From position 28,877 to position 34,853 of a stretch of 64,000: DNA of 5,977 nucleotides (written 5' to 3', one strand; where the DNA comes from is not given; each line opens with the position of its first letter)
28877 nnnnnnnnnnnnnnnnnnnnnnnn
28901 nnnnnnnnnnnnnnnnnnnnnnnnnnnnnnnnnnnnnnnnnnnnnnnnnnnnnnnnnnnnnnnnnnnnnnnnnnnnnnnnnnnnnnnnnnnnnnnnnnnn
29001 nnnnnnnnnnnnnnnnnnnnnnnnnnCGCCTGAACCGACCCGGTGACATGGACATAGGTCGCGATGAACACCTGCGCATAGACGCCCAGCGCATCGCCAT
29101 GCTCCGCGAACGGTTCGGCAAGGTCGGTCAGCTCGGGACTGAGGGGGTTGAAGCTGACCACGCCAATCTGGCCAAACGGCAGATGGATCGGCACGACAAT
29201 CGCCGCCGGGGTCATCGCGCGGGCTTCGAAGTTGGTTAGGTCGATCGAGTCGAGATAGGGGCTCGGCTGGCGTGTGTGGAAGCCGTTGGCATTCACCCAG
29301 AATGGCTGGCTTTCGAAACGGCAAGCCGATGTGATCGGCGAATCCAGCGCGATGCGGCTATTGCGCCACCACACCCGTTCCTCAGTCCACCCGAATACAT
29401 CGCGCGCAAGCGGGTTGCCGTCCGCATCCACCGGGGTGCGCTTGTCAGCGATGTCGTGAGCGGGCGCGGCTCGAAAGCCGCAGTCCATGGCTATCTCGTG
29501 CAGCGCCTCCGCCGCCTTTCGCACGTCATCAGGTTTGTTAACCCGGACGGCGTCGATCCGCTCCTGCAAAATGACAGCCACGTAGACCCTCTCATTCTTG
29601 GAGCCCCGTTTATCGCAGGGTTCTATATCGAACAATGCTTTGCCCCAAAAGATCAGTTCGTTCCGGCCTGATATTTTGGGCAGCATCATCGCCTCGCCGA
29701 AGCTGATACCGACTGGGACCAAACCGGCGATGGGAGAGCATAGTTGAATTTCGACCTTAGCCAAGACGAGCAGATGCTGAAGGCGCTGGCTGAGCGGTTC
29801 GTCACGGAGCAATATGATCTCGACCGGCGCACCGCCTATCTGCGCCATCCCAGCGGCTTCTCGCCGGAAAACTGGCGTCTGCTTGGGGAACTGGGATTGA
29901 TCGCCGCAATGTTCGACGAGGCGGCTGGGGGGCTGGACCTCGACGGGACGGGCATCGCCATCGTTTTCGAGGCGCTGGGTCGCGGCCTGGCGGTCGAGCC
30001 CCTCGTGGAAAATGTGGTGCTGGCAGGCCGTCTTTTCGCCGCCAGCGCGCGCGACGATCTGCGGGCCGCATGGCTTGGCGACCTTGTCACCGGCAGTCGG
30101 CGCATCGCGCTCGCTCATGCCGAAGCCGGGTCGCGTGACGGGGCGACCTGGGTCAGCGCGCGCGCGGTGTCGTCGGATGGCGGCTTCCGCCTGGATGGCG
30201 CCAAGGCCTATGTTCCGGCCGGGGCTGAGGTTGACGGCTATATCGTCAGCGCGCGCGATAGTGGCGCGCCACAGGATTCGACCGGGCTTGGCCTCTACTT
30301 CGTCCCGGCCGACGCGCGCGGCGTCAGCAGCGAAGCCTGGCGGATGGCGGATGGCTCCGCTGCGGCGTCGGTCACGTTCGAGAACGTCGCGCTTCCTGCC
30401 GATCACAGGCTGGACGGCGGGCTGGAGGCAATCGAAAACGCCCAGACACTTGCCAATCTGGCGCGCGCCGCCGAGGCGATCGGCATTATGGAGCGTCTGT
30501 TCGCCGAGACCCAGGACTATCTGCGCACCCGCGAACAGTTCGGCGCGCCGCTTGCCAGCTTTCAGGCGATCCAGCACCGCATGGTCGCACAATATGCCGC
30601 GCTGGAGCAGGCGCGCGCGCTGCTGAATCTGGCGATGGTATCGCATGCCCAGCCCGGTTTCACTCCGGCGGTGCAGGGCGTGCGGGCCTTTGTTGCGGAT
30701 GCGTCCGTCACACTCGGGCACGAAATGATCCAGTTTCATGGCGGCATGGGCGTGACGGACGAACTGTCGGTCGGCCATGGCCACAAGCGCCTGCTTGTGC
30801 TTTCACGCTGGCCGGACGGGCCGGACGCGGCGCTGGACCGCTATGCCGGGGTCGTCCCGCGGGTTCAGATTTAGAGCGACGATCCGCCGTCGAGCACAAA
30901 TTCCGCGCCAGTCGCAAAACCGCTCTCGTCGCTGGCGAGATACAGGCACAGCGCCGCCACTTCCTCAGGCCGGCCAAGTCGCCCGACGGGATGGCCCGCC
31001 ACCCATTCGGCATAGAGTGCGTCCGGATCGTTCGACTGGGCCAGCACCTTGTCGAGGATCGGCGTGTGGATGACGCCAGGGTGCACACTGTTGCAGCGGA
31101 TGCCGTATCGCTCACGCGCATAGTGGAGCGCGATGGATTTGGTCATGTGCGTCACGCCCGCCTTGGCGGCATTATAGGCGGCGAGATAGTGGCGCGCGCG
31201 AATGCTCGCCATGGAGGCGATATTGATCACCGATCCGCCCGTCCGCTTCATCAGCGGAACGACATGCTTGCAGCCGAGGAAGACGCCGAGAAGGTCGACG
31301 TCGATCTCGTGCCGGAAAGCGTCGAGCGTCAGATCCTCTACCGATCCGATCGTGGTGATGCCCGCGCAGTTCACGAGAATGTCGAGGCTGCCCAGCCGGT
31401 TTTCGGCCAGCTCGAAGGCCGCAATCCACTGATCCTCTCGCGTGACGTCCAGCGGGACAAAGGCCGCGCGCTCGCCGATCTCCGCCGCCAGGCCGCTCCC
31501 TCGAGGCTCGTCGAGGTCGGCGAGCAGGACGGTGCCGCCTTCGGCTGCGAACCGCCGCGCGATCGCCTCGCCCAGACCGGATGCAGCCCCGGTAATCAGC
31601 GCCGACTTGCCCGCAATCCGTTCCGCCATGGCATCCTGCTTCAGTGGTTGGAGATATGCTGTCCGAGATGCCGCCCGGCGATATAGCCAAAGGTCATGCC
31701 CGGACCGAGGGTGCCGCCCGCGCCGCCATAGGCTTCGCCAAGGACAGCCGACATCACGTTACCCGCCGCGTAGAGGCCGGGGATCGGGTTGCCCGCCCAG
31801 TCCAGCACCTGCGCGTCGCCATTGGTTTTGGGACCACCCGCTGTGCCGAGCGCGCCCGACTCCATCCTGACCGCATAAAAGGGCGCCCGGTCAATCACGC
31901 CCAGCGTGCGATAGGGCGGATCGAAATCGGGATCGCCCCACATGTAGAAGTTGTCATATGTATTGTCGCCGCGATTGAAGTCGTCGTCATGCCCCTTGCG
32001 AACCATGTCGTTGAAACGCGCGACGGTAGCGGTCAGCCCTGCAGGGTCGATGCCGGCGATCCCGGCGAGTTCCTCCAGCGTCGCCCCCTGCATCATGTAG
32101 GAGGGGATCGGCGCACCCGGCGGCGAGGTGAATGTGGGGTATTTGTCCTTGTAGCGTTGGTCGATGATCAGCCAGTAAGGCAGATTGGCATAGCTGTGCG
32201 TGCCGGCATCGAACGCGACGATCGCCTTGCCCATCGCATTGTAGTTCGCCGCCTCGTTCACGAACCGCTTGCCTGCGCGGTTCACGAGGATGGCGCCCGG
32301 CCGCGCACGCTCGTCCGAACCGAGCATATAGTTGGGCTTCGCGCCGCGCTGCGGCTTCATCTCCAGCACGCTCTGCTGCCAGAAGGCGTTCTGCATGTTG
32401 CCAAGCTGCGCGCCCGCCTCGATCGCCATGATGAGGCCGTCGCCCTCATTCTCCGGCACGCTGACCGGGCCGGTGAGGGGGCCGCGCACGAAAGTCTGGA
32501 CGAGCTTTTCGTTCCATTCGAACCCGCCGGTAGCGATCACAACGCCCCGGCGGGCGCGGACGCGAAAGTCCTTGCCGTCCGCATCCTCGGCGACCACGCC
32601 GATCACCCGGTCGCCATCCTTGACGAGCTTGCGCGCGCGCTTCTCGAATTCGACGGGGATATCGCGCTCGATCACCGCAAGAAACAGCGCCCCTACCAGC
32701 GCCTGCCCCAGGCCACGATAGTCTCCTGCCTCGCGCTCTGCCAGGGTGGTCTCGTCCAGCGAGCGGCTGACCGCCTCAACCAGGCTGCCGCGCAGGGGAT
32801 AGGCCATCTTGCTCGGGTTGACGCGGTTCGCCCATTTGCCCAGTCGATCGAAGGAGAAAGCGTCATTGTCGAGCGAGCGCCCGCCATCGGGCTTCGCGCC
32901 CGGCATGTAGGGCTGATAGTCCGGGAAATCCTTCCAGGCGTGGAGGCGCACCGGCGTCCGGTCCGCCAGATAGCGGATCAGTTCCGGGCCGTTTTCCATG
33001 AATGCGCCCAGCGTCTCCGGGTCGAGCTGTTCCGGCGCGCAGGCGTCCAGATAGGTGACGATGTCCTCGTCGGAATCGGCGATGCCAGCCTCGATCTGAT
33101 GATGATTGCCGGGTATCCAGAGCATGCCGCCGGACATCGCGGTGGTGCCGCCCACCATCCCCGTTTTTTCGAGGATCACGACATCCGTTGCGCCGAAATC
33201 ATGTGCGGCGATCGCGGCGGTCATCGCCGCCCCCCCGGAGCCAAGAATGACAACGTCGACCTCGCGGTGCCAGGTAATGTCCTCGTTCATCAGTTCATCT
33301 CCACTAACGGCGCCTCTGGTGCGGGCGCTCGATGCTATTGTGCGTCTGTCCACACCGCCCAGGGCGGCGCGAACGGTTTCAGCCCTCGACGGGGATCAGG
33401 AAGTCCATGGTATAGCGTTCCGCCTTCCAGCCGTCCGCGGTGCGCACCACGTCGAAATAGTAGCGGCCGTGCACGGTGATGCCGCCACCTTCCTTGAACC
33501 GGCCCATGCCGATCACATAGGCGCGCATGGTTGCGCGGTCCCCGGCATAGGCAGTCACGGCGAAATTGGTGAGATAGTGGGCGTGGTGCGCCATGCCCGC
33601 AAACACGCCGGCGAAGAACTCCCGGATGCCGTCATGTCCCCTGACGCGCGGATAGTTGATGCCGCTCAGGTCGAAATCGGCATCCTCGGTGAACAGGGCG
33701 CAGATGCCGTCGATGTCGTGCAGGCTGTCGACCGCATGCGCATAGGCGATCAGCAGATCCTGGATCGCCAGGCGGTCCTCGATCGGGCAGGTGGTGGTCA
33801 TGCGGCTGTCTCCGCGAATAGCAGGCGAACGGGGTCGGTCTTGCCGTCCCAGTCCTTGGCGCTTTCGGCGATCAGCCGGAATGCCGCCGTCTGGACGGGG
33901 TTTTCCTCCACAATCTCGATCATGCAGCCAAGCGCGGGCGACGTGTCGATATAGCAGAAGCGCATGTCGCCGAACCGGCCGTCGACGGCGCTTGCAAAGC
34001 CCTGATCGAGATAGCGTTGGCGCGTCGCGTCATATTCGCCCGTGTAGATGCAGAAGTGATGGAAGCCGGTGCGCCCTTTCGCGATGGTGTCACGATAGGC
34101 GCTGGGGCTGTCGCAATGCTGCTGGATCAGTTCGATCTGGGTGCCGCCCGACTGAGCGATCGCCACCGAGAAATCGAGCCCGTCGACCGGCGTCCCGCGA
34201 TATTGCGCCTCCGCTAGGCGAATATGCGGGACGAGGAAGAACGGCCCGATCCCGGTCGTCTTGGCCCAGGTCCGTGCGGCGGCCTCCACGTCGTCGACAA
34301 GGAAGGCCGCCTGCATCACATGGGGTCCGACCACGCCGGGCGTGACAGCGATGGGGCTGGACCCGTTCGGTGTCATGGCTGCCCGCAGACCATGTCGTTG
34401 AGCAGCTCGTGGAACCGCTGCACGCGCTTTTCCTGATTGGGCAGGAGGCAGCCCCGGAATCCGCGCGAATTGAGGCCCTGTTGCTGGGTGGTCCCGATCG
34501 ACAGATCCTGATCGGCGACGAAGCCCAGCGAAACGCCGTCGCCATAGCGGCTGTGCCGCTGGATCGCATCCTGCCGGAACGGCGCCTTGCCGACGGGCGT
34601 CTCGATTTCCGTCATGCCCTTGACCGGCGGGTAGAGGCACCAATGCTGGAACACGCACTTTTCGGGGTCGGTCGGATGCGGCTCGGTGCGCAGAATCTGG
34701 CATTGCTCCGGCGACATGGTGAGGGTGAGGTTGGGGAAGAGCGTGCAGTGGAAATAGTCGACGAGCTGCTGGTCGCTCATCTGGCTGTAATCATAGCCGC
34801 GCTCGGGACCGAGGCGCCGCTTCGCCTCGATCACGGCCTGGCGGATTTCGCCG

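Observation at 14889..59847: Shared lux-box-like motif at almost every promoter of the catabolic region: a candidate LuxR-solo regulon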

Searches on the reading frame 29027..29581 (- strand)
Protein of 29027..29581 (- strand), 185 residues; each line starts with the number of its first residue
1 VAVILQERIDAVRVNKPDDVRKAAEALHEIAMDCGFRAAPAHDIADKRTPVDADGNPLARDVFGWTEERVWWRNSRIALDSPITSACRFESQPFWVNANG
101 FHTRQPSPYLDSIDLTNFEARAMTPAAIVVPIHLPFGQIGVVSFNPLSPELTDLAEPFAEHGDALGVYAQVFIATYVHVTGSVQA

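Call 45: search_solved_structures(query=window:29027-29581:-, max_evalue=10, show_alignments=5)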
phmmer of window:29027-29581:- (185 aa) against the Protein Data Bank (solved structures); distinct sequences matched with E-value up to 10: 1.
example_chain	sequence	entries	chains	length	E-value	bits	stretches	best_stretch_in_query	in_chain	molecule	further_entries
5cwl_A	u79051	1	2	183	0.78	12.5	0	3-39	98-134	Designed helical repeat protein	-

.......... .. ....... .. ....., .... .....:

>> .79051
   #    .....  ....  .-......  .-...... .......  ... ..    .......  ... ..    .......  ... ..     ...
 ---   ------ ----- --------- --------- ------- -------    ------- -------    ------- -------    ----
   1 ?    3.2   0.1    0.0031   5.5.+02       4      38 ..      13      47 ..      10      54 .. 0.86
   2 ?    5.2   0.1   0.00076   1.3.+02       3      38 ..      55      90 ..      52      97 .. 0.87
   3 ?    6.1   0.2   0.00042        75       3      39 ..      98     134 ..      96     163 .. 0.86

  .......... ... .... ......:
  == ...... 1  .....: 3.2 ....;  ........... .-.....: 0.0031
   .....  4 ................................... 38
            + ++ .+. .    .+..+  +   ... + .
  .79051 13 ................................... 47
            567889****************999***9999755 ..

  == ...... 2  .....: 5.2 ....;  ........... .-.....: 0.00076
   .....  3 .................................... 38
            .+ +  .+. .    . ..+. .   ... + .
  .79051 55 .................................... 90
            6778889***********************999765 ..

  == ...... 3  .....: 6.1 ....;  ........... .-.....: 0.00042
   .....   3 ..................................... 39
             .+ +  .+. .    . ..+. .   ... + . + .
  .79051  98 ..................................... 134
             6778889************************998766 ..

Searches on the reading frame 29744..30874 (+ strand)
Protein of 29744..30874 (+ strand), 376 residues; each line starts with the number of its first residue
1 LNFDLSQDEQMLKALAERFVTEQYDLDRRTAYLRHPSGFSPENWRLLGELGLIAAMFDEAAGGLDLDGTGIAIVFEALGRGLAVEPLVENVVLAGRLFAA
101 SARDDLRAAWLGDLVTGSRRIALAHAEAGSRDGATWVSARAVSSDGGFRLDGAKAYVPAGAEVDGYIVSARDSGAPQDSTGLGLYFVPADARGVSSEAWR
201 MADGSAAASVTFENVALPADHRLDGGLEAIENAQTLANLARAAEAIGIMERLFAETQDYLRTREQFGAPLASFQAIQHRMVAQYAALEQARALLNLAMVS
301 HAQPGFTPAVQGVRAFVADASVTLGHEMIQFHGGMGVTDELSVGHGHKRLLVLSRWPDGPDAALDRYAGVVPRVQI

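Call 7: search_protein_families(library=pfam, proteins=[window:29744-30874:+])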
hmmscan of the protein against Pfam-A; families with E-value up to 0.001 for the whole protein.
window:29744-30874:+ (376 aa): 4 families
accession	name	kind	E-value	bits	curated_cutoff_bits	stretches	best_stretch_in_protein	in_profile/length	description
PF00441.29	Acyl-CoA_dh_1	-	1.9e-19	70.7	22.4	1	225-359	2-136/150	Acyl-CoA dehydrogenase, C-terminal domain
PF02771.21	Acyl-CoA_dh_N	-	2.6e-11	44.3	22.9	1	6-117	1-112/113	Acyl-CoA dehydrogenase, N-terminal domain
PF02770.24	Acyl-CoA_dh_M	-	5.6e-07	30.1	33.3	1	127-215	6-97/97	Acyl-CoA dehydrogenase, middle domain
PF08028.16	Acyl-CoA_dh_2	-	0.00016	22.4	22.7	1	241-339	3-112/134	Acyl-CoA dehydrogenase, C-terminal domain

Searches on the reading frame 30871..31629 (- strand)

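Call 7: search_protein_families(library=pfam, proteins=[window:30871-31629:-])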
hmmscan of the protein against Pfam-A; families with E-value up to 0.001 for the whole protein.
window:30871-31629:- (252 aa): 5 families
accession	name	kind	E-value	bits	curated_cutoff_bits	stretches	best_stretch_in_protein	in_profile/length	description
PF13561.12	adh_short_C2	-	8.4e-66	222.4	27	1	14-250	1-235/236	Enoyl-(Acyl carrier protein) reductase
PF00106.31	adh_short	-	2.8e-50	171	26.6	1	8-197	1-192/195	short chain dehydrogenase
PF08659.16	KR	-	6.6e-07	29.8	22.6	1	10-159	3-156/180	KR domain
PF23441.1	SDR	-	0.00016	21.6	27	0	111-249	121-254/258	SDR-like rossmann domain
PF01370.27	Epimerase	-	0.00039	20.4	20.9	0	10-107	1-90/240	NAD dependent epimerase/dehydratase family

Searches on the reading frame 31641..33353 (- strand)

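Call 7: search_protein_families(library=pfam, proteins=[window:31641-33353:-])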
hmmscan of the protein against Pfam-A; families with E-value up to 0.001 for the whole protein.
window:31641-33353:- (570 aa): 5 families
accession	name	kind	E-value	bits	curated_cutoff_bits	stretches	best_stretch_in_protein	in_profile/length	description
PF00890.30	FAD_binding_2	-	2e-76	258.3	20.4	1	33-549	1-414/414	FAD binding domain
PF12831.13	FAD_oxidored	-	3.1e-09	37.1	27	1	33-93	1-62/416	FAD dependent oxidoreductase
PF01266.30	DAO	-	8.5e-06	26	27.9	1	33-284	1-213/353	FAD dependent oxidoreductase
PF07992.20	Pyr_redox_2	-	0.00012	22.1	26.1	0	33-95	2-58/291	Pyridine nucleotide-disulphide oxidoreductase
PF03486.20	HI0933_like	-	0.00022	21.2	50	0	33-76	2-44/244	HI0933-like protein Rossmann domain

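Call 39: search_protein_families(library=ncbifam, proteins=[window:31641-33353:-], max_evalue=0.00001)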
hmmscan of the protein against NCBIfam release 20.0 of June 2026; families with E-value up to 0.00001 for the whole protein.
window:31641-33353:- (570 aa): 33 families (the best 25 are shown)
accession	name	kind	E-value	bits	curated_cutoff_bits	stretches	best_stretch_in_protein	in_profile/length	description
NF009478.0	PRK12844.1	equivalog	3.1e-129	431.8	789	1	26-565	3-550/559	3-ketosteroid-delta-1-dehydrogenase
NF053676.1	4oxCHCAChcC1Cy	equivalog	4.1e-123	411.5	1000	1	32-563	2-526/528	4-oxocyclohexanecarboxylate 2-dehydrogenase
NF005882.1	PRK07843.1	equivalog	1.8e-122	409.6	788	2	203-561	188-545/547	3-oxosteroid 1-dehydrogenase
NF004789.0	PRK06134.1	subfamily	8.5e-114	381.2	747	2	215-566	215-570/581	FAD-dependent oxidoreductase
NF009473.0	PRK12835.1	subfamily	3.6e-111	372.4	837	1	27-567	7-570/585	FAD-binding protein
NF009477.0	PRK12843.1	equivalog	2e-109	366.7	758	2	215-566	219-571/578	FAD-dependent oxidoreductase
NF009479.0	PRK12845.1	equivalog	1.2e-96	324.3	793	1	30-563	17-563/566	3-ketosteroid-delta-1-dehydrogenase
NF009476.0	PRK12839.1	equivalog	9.1e-86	288.2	940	2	216-566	213-567/572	FAD-dependent oxidoreductase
NF053677.1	Desat2ChcC2Cyan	equivalog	1e-85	288.2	900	2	211-567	197-555/558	4-oxocyclohex-2-ene-1-carboxylate 5-dehydrogenase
NF009474.0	PRK12837.1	equivalog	3.3e-77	260.5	675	1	27-562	3-507/513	FAD-binding protein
TIGR01813.1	flavo_cyto_c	subfamily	6.4e-56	189.9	285.45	2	214-560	127-443/444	flavocytochrome c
NF005510.0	PRK07121.1-3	subfamily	6.2e-50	170.4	481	2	215-566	178-489/492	FAD-binding protein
NF005509.0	PRK07121.1-2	subfamily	5.8e-48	163.8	630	1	20-562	31-520/527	FAD-binding protein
NF005511.0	PRK07121.1-4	equivalog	1.3e-45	155.9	466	2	256-564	256-540/553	FAD-binding protein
NF006130.0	PRK08274.1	equivalog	1.1e-44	153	369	2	201-566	116-461/467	FAD-dependent tricarballylate dehydrogenase TcuA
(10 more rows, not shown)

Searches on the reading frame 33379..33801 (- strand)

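Call 7: search_protein_families(library=pfam, proteins=[window:33379-33801:-])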
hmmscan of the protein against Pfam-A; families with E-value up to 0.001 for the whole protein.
window:33379-33801:- (140 aa): 3 families
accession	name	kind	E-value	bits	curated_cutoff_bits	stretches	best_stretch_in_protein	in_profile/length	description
PF13577.12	SnoaL_4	-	9.8e-26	90.7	24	1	7-130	3-125/126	SnoaL-like domain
PF12680.13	SnoaL_2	-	2.6e-09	38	27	1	27-124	10-97/102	SnoaL-like domain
PF14534.12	DUF4440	-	4.5e-05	24.3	25.2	1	18-126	6-106/107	Domain of unknown function (DUF4440)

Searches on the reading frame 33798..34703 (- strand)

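Call 7: search_protein_families(library=pfam, proteins=[window:33798-34703:-])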
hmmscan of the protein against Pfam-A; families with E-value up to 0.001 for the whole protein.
window:33798-34703:- (301 aa): 1 family
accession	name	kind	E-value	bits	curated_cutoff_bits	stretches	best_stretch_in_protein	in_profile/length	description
PF13669.12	Glyoxalase_4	-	1.4e-16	61.2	27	1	130-251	1-109/109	Glyoxalase/Bleomycin resistance protein/Dioxygenase superfamily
